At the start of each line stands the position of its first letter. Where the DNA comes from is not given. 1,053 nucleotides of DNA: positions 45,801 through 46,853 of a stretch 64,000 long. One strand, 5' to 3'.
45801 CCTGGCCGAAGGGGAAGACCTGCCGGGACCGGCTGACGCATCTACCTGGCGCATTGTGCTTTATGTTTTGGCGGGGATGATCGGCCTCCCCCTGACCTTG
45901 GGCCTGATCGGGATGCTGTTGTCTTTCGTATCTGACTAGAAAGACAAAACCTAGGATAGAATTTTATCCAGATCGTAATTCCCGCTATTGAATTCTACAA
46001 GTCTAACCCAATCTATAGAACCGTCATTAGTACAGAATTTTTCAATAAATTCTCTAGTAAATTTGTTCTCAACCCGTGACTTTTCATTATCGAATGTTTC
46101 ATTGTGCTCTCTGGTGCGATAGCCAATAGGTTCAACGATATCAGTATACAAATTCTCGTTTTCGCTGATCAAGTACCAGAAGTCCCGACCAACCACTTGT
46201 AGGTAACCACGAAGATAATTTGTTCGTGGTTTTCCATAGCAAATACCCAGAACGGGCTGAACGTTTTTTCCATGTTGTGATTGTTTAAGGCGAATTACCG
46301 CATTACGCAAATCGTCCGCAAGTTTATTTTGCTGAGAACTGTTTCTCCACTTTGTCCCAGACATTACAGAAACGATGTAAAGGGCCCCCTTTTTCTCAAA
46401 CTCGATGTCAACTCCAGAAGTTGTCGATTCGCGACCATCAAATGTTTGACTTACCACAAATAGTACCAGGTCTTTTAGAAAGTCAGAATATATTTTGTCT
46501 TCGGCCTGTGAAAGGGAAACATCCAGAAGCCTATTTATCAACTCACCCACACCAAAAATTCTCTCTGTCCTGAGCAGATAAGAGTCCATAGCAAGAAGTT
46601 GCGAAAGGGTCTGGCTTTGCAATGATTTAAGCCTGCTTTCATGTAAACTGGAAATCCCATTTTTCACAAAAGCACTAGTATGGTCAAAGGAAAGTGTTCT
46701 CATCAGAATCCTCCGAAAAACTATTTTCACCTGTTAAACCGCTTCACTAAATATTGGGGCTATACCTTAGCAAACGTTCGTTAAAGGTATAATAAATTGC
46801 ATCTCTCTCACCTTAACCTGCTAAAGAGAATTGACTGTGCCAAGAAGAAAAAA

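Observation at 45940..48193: AT-rich two-gene island: head-to-head PD-(D/E)xK nuclease-like genes with no adjacent methyltransferase - candidate uncharacterised defence module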

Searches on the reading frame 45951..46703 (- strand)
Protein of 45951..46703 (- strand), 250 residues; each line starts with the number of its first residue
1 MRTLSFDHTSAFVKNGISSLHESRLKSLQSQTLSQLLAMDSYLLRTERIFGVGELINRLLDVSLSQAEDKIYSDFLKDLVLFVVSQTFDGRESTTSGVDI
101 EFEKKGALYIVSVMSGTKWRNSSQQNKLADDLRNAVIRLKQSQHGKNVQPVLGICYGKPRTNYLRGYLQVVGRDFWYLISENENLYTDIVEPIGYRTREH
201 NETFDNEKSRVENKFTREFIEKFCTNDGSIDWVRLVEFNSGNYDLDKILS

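Call 3: search_protein_families(library=pfam, proteins=[window:45951-46703:-], max_evalue=1)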
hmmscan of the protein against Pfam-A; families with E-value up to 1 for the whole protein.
window:45951-46703:- (250 aa): 1 family
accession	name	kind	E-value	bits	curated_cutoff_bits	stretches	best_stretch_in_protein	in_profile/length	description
PF14511.12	RE_EcoO109I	-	1.5e-45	155.9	22.5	1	10-201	4-198/198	Type II restriction endonuclease EcoO109I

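Call 4: search_protein_families(library=padloc, proteins=[window:45951-46703:-], max_evalue=1)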
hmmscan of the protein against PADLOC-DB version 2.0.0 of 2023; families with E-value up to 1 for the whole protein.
window:45951-46703:- (250 aa): 1 family
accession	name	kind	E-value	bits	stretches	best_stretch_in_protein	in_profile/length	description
PDLC04356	PDC-M04B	-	0.024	12.4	1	198-234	12-48/176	-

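Call 5: search_protein_families(library=ncbifam, proteins=[window:45951-46703:-], max_evalue=1)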
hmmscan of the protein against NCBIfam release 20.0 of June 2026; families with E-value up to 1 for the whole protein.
window:45951-46703:- (250 aa): 0 families

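Call 6: search_solved_structures(query=window:45951-46703:-, max_evalue=1, show_alignments=2)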
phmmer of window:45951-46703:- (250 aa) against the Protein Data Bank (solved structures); distinct sequences matched with E-value up to 1: 0.

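Call 10: find_homologous_proteins(query=window:45951-46703:-)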
Query window:45951-46703:- (250 aa): 1416 proteins with E <= 0.001 among 1754 candidates; the best 120 are listed.
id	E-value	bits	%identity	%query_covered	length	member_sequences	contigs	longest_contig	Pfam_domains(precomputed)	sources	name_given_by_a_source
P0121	2.7e-161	552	100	100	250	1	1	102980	PF14511.13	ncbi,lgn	-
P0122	1.4e-103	363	64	100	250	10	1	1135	PF14511.13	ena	-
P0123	5.8e-102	358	63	100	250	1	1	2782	PF14511.13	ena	-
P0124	8.7e-101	354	63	100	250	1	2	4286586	PF14511.13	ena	-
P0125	1.6e-100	353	61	100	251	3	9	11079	PF14511.13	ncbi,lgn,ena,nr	ncbi:MAG: cytosolic protein [Chloroflexi bacterium]|nr:cytosolic protein [Chloroflexota bacterium]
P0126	3.7e-100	352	62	100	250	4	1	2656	PF14511.13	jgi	-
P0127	3.9e-100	352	62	100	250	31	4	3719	PF14511.13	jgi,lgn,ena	-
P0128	4.2e-100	352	62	100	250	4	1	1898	PF14511.13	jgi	-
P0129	5.3e-100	352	62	100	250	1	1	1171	PF14511.13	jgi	-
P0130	5.9e-100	352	62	100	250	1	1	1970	PF14511.13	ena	-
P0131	9.2e-100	351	61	100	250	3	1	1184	PF14511.13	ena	-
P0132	1.2e-99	351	62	100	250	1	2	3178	PF14511.13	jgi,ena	-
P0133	1.7e-99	350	62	100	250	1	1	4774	PF14511.13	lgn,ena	-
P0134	1.8e-99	350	61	100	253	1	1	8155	PF14511.13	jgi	-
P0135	9.0e-99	348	62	100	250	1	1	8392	PF14511.13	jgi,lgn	-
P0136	1.1e-98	347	62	100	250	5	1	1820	PF14511.13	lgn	-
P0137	4.2e-98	346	62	100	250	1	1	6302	PF14511.13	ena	-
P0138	4.5e-98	345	62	100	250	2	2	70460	PF14511.13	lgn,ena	-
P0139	7.5e-98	345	61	100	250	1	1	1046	PF14511.13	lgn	-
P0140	8.1e-98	345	61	100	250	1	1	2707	PF14511.13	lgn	-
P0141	9.3e-98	344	62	100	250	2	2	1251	PF14511.13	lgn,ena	-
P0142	9.4e-98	344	62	100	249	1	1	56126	PF14511.13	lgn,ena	-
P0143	9.4e-98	344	61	100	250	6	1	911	PF14511.13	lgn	-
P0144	1.5e-97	344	61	100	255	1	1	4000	PF14511.13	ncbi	-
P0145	1.8e-97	343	63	97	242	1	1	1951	PF14511.13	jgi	-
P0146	1.9e-97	343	60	100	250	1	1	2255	PF14511.13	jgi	jgi:hypothetical protein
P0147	2.6e-97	343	60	100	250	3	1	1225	PF14511.13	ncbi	-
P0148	2.6e-97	343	60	100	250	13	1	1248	PF14511.13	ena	-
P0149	4.7e-97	342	60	100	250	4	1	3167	PF14511.13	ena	-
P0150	6.4e-97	342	60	100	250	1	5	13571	PF14511.13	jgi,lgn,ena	-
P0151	8.6e-97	341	60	100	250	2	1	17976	PF14511.13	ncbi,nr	ncbi:MAG: cytosolic protein [Chloroflexi bacterium]|nr:cytosolic protein [Chloroflexota bacterium]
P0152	1.7e-96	340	60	100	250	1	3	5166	PF14511.13,PF09520.17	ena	-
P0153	2.3e-96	340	60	100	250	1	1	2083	PF14511.13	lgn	-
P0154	3.1e-96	339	60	100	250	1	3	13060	PF14511.13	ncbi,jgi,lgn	-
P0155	4.0e-96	339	60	100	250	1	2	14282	PF14511.13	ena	-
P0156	5.3e-96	339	61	100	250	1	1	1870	PF14511.13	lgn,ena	-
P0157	6.9e-96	338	60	99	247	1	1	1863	PF14511.13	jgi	jgi:hypothetical protein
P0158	9.0e-96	338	58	100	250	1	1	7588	PF14511.13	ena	-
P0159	9.9e-96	338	60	100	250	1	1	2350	PF14511.13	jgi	-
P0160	1.2e-95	338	60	100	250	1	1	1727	PF14511.13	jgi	-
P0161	1.2e-95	338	59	100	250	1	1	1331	PF14511.13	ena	-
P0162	1.2e-95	338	59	100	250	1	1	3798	PF14511.13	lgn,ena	-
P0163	1.8e-95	337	60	100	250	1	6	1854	PF14511.13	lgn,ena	-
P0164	2.0e-95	337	62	98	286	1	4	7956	PF14511.13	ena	-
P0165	2.2e-95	337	60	100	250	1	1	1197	PF14511.13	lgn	-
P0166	2.9e-95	336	59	100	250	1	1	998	PF14511.13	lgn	-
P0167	3.2e-95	336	60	100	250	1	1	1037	PF14511.13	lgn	-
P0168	5.7e-95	335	59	100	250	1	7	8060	PF14511.13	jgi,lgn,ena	-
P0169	5.8e-95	335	60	100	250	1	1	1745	PF14511.13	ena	-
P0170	7.0e-95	335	60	100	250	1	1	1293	PF14511.13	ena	-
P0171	7.2e-95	335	59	100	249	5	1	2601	PF14511.13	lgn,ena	-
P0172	1.3e-94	334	58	100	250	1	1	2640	PF14511.13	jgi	jgi:hypothetical protein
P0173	1.3e-94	334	58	100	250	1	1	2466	PF14511.13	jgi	-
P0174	1.5e-94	334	59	100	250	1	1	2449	PF14511.13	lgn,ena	-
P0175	1.6e-94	334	58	100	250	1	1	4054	PF14511.13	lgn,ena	-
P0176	1.8e-94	334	60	100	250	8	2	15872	PF14511.13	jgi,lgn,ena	-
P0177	2.3e-94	333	58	100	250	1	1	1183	PF14511.13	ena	-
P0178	2.4e-94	333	58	100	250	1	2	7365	PF14511.13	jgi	-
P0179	2.8e-94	333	59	100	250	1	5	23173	PF14511.13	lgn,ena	-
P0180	3.5e-94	333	58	100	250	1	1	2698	PF14511.13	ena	-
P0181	3.8e-94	333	59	100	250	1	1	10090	PF14511.13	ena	-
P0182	3.9e-94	333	58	100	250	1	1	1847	PF14511.13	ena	-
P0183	4.1e-94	332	59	100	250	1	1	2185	PF14511.13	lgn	-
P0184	4.2e-94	332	58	100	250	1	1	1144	PF14511.13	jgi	-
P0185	4.2e-94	332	58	100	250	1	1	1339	PF14511.13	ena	-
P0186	5.6e-94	332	59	100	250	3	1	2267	PF14511.13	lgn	-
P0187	6.6e-94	332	58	100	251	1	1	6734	PF14511.13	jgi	jgi:hypothetical protein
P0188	7.4e-94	332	58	100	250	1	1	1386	PF14511.13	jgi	-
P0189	9.5e-94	331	61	96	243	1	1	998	PF14511.13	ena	-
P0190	1.0e-93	331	59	100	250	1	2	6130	PF14511.13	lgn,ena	-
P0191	1.0e-93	331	60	100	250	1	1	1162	PF14511.13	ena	-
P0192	1.5e-93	331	60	96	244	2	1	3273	PF14511.13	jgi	jgi:hypothetical protein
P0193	1.9e-93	330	59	100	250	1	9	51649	PF14511.13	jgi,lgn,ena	-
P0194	2.2e-93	330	60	100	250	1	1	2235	PF14511.13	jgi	-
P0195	2.4e-93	330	59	100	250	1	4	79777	PF14511.13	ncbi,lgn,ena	-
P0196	2.5e-93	330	58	100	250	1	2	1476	PF14511.13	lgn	-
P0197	2.7e-93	330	58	100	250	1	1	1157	PF14511.13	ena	-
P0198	2.7e-93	330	59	100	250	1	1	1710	PF14511.13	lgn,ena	-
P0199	9.9e-93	328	58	100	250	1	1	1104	PF14511.13,PF09520.17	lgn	-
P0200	1.1e-92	328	57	100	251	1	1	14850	PF14511.13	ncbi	-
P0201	1.4e-92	328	59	100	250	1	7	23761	PF14511.13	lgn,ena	-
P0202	1.4e-92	327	58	100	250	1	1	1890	PF14511.13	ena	-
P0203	1.6e-92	327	58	100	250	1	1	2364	PF14511.13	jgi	-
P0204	3.0e-92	326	58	98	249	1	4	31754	PF14511.13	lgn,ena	-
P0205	3.4e-92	326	58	100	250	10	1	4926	PF14511.13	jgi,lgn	-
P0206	3.5e-92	326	58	100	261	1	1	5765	PF14511.13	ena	-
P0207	7.3e-92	325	58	100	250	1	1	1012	PF14511.13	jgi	jgi:hypothetical protein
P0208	8.5e-92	325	58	100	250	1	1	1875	PF14511.13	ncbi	-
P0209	1.2e-91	324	57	100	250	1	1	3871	PF14511.13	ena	-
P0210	1.4e-91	324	57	100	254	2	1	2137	PF14511.13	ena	-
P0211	2.4e-91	323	56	100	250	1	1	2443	PF14511.13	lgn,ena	-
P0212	2.9e-91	323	57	100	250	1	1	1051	PF14511.13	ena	-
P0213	3.0e-91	323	57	100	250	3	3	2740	PF14511.13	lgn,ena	-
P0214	4.2e-91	323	57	100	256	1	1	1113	PF14511.13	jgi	jgi:hypothetical protein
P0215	4.3e-91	323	56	100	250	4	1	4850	PF14511.13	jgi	jgi:hypothetical protein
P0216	4.4e-91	323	57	100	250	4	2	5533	PF14511.13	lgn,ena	-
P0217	4.8e-91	322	57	100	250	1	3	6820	PF14511.13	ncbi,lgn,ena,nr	ncbi:MAG: cytosolic protein [Anaerolineae bacterium]|nr:cytosolic protein [Anaerolineae bacterium]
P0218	7.8e-91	322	58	100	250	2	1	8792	PF14511.13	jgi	jgi:hypothetical protein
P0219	8.1e-91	322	58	100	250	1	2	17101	PF14511.13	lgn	-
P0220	1.5e-90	321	58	100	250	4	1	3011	PF14511.13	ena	-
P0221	1.5e-90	321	57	100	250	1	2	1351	PF14511.13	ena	-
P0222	1.6e-90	321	56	100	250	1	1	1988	PF14511.13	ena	-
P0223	1.7e-90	321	56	100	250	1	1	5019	PF14511.13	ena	-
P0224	1.8e-90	321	57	100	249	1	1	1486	PF14511.13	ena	-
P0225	1.8e-90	321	58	100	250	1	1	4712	PF14511.13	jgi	jgi:hypothetical protein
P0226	2.9e-90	320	56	100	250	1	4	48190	PF14511.13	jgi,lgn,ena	-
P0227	3.1e-90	320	56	100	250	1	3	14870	PF14511.13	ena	-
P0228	3.2e-90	320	56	100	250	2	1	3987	PF14511.13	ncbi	-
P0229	3.9e-90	319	65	87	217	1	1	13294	PF14511.13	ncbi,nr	ncbi:MAG: cytosolic protein, partial [Chloroflexi bacterium]|nr:cytosolic protein [Chloroflexota bac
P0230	5.3e-90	319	56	100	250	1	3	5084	PF14511.13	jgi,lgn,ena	-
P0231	6.0e-90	319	56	100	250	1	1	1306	PF14511.13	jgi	-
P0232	6.7e-90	319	58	100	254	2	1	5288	PF14511.13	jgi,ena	-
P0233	8.1e-90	318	57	100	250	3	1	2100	PF14511.13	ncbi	-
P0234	8.6e-90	318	56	100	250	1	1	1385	PF14511.13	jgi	-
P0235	1.4e-89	318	56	100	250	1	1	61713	PF14511.13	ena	-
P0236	1.4e-89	318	58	100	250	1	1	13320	PF14511.13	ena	-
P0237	1.5e-89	318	56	100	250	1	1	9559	PF14511.13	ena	-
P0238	1.6e-89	317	56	100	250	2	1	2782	PF14511.13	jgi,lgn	jgi:hypothetical protein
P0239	1.8e-89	317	56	100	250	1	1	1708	PF14511.13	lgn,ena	-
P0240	2.0e-89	317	56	100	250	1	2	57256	PF14511.13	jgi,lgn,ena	-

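Call 19: find_encoding_contigs(protein=P0124, flank=6000, max_places=3)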
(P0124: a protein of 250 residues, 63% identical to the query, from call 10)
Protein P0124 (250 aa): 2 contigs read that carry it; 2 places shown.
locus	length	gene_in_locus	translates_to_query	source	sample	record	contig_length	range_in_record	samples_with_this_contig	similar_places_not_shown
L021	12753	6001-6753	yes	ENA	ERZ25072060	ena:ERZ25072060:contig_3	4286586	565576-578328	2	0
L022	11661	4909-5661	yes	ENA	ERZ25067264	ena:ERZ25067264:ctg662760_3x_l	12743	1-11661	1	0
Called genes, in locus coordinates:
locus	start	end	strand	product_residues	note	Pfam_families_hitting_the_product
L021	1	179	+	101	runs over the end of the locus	PF09723:Zn_ribbon_8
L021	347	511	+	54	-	-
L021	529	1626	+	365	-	-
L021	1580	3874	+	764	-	PF14457:Prok-E2_A, PF00899:ThiF, PF14464:Prok-JAB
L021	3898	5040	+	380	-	PF01734:Patatin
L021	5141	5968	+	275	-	PF01555:N6_N4_Mtase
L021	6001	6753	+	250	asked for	PF14511:RE_EcoO109I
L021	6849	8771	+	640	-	PF00012:HSP70, PF06723:MreB_Mbl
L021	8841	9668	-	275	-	PF06347:SH3_4, PF08239:SH3_3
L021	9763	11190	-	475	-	PF00884:Sulfatase, PF01663:Phosphodiest (faint), PF16347:SGSH_C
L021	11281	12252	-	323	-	PF01557:FAA_hydrolase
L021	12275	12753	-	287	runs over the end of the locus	PF02633:Creatininase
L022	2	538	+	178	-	?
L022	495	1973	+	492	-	PF14457:Prok-E2_A, PF00899:ThiF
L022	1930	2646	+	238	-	PF14464:Prok-JAB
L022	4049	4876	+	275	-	PF01555:N6_N4_Mtase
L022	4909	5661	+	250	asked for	PF14511:RE_EcoO109I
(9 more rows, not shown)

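Call 20: find_encoding_contigs(protein=P0195, flank=6000, max_places=4)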
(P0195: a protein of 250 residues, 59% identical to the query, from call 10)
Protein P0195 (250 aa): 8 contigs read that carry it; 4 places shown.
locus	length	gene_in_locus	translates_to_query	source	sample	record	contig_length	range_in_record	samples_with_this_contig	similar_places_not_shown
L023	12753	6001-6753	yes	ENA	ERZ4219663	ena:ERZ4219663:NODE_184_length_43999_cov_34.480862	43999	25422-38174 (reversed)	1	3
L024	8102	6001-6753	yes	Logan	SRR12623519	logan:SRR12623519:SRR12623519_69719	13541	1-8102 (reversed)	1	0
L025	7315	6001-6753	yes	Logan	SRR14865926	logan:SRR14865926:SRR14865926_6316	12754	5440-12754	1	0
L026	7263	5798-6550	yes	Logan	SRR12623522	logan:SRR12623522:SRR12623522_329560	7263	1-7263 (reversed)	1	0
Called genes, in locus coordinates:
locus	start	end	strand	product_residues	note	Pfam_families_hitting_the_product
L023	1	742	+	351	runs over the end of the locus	PF22558:REase-ARP, PF20796:PDDEXK_13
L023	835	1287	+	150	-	PF01245:Ribosomal_L19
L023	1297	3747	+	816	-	PF17764:PriA_3primeBD, PF04851:ResIII, PF00270:DEAD, PF00271:Helicase_C, PF18319:Zn_ribbon_PriA, PF18074:PriA_C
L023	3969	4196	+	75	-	-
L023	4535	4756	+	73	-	-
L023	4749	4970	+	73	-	PF07927:HicA_toxin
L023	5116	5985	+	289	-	PF02086:MethyltransfD12 (faint), PF08241:Methyltransf_11 (faint), PF13649:Methyltransf_25 (faint), PF13847:Methyltransf_31 (faint), PF01555:N6_N4_Mtase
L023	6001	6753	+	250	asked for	PF14511:RE_EcoO109I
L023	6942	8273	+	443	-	PF00587:tRNA-synt_2b, PF03129:HGTP_anticodon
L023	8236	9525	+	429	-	PF00149:Metallophos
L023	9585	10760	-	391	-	PF00551:Formyl_trans_N, PF02911:Formyl_trans_C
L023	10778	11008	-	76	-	-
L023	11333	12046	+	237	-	-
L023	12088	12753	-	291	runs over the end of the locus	PF12705:PDDEXK_1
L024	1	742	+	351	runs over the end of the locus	PF22558:REase-ARP, PF20796:PDDEXK_13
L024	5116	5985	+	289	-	PF02086:MethyltransfD12 (faint), PF08241:Methyltransf_11 (faint), PF13649:Methyltransf_25 (faint), PF13847:Methyltransf_31 (faint), PF01555:N6_N4_Mtase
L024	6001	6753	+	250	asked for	PF14511:RE_EcoO109I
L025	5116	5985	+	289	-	PF02086:MethyltransfD12 (faint), PF08241:Methyltransf_11 (faint), PF13649:Methyltransf_25 (faint), PF13847:Methyltransf_31 (faint), PF01555:N6_N4_Mtase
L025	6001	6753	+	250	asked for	PF14511:RE_EcoO109I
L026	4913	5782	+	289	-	PF02086:MethyltransfD12 (faint), PF08241:Methyltransf_11 (faint), PF13649:Methyltransf_25 (faint), PF13847:Methyltransf_31 (faint), PF01555:N6_N4_Mtase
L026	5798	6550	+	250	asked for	PF14511:RE_EcoO109I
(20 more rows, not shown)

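Call 21: find_encoding_contigs(protein=P0138, flank=6000, max_places=3)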
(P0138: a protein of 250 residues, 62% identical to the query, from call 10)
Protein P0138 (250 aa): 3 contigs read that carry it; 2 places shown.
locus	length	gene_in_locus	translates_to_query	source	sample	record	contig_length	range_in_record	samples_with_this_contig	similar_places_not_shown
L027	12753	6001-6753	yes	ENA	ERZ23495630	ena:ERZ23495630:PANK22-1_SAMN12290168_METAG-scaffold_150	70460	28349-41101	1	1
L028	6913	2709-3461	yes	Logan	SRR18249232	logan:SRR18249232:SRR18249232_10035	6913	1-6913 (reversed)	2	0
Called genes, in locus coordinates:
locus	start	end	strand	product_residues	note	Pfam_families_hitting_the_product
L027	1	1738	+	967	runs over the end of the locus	PF13855:LRR_8 (weak), PF13855:LRR_8 (weak), PF23598:LRR_14, PF13855:LRR_8 (weak), PF12799:LRR_4 (weak), PF13855:LRR_8, PF23598:LRR_14, PF12799:LRR_4 (weak), +3 more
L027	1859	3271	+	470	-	PF00884:Sulfatase, PF01663:Phosphodiest (faint), PF16347:SGSH_C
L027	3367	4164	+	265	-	PF01261:AP_endonuc_2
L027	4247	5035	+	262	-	PF05721:PhyH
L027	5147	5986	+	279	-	PF01555:N6_N4_Mtase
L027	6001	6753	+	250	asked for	PF14511:RE_EcoO109I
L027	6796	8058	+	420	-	PF01408:GFO_IDH_MocA, PF22725:GFO_IDH_MocA_C3, PF02894:GFO_IDH_MocA_C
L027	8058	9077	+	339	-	PF01408:GFO_IDH_MocA, PF22725:GFO_IDH_MocA_C3, PF02894:GFO_IDH_MocA_C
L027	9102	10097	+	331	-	PF01408:GFO_IDH_MocA, PF02894:GFO_IDH_MocA_C, PF22725:GFO_IDH_MocA_C3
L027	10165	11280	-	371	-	PF00155:Aminotran_1_2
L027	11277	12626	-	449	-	PF00815:Histidinol_dh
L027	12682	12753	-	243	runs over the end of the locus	PF02254:TrkA_N, PF02080:TrkA_C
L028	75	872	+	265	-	PF01261:AP_endonuc_2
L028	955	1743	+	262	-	PF05721:PhyH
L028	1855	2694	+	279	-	PF01555:N6_N4_Mtase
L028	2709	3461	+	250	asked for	PF14511:RE_EcoO109I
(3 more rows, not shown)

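Call 24: search_solved_structures(query=A1, max_evalue=1, show_alignments=1)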
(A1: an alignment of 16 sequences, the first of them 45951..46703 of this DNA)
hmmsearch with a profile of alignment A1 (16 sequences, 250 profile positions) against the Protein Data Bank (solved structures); distinct sequences matched with E-value up to 1: 2.
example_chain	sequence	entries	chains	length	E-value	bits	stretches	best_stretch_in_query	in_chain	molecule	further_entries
8y7w_A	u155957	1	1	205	0.46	13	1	31-104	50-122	Thymidine kinase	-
3e2i_A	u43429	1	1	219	0.53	12.8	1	31-104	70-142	Thymidine kinase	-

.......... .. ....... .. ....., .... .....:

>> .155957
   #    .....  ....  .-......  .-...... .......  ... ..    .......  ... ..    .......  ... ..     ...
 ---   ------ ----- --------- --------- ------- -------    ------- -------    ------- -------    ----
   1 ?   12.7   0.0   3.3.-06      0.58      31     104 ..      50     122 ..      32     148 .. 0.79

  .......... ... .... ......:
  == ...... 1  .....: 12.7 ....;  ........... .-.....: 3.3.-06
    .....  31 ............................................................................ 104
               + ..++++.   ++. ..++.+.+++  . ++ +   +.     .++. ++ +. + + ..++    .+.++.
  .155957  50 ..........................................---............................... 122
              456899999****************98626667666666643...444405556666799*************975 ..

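Call 38: search_protein_families(library=pfam, proteins=[L021:5141-5968:+], max_evalue=1)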
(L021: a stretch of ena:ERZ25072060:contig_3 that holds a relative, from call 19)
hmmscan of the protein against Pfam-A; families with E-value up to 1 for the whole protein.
L021:5141-5968:+ (275 aa): 9 families
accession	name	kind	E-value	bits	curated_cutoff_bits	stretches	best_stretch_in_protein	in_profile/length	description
PF01555.25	N6_N4_Mtase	-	1.5e-42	146.5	26.7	1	24-263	1-220/221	DNA methylase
PF09445.16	Methyltransf_15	-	0.00015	21.8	22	0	6-33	52-81/165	RNA cap guanine-N2 methyltransferase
PF08241.18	Methyltransf_11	-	0.0019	19.2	21.2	0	233-267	5-39/95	Methyltransferase domain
PF01170.24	UPF0020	-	0.002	18.3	22.3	1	223-260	27-64/197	RMKL-like, methyltransferase domain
PF13847.12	Methyltransf_31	-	0.0022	18.1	27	1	227-266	6-48/145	Methyltransferase domain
PF13649.12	Methyltransf_25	-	0.0027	18.8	27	1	228-268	1-43/97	Methyltransferase domain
PF02086.21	MethyltransfD12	-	0.0035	17.5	22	1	219-263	14-59/253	D12 class N6 adenine-specific DNA methyltransferase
PF03602.21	Cons_hypoth95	-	0.024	14.8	24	1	6-37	95-127/182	Conserved hypothetical protein 95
PF11919.13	PSME4_C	-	0.15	12.4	22.5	0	207-249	16-58/88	Proteasome activator complex subunit 4-like, C-terminal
